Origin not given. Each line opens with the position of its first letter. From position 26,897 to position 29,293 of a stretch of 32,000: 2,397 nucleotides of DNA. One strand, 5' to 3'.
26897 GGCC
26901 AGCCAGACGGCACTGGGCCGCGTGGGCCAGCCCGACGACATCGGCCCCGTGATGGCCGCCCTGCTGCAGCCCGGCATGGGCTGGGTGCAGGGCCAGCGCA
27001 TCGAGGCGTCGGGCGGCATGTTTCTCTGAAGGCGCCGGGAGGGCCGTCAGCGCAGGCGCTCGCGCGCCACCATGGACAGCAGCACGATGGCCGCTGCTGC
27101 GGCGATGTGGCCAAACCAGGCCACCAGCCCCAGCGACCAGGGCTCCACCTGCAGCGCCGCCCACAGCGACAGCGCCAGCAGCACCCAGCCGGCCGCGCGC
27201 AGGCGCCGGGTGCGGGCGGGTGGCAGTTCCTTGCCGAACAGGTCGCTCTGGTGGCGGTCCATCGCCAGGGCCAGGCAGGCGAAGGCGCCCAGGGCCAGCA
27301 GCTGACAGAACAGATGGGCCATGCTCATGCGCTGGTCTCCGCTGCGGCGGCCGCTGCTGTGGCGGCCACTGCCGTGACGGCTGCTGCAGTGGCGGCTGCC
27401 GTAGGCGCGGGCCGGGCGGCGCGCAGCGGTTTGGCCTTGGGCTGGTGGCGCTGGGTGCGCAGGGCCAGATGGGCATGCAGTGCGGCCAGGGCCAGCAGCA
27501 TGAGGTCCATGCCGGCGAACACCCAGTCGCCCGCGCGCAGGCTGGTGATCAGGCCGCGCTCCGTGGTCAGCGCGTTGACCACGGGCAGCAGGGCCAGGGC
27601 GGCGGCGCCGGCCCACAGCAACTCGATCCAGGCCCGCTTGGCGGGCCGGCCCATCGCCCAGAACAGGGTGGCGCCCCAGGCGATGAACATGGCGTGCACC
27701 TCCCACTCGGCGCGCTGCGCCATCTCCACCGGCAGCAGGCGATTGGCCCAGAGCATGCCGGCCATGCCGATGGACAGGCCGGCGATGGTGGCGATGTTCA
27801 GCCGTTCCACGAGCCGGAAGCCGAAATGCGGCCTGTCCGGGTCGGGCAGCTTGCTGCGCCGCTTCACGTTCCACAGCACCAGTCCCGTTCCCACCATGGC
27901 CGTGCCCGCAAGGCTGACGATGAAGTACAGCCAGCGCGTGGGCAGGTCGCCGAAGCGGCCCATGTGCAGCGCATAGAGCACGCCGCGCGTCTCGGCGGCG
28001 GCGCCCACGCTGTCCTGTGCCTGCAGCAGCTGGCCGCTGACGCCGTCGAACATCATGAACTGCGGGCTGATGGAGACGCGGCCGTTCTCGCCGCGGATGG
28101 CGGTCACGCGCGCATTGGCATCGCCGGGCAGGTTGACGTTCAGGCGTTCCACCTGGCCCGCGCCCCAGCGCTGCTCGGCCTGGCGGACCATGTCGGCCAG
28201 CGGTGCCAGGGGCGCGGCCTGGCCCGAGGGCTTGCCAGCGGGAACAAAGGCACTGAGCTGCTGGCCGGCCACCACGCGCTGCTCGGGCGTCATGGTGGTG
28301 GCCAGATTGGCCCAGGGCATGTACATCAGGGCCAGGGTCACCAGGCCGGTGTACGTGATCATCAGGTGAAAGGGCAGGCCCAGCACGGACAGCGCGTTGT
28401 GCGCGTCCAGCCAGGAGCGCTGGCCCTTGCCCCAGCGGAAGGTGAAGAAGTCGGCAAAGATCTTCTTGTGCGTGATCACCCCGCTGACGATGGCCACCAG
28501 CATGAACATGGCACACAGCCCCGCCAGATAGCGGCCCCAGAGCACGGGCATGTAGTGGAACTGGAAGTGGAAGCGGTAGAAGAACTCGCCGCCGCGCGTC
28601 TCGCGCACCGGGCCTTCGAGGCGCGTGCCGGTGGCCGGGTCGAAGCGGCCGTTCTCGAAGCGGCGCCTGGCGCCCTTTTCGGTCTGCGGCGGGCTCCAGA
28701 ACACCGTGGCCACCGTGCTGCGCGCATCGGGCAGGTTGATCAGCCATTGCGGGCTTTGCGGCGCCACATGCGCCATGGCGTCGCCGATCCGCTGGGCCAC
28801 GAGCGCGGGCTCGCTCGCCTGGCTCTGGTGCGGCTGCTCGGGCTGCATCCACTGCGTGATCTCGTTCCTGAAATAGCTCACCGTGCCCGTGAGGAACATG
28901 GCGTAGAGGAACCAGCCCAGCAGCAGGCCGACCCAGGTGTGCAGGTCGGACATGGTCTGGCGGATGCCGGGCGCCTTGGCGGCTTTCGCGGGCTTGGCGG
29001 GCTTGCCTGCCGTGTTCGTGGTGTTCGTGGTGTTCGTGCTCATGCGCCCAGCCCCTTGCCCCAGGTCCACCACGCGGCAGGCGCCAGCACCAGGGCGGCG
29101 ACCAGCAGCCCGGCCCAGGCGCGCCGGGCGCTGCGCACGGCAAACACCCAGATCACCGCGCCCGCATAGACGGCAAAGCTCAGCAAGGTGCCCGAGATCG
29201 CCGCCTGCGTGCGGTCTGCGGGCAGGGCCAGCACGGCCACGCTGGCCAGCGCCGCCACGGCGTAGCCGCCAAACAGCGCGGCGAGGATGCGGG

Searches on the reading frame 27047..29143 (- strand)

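Call 86: search_protein_families(library=pfam, proteins=[window:27047-29143:-], max_evalue=0.00001)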
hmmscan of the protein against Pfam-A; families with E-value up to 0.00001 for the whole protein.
window:27047-29143:- (698 aa): 1 family
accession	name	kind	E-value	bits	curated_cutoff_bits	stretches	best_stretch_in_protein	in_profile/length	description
PF11804.13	DUF3325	-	2e-23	82.9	26.8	1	615-697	5-87/101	Protein of unknown function (DUF3325)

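Call 88: search_protein_families(library=pfam, proteins=[window:27325-29073:-], max_evalue=0.00001)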
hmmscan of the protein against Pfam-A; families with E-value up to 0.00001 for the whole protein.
window:27325-29073:- (582 aa): 1 family
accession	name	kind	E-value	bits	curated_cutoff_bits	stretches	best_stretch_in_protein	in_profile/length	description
PF03929.21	PepSY_TM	-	1.5e-73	248.6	28.8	1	44-403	3-294/295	PepSY-associated TM region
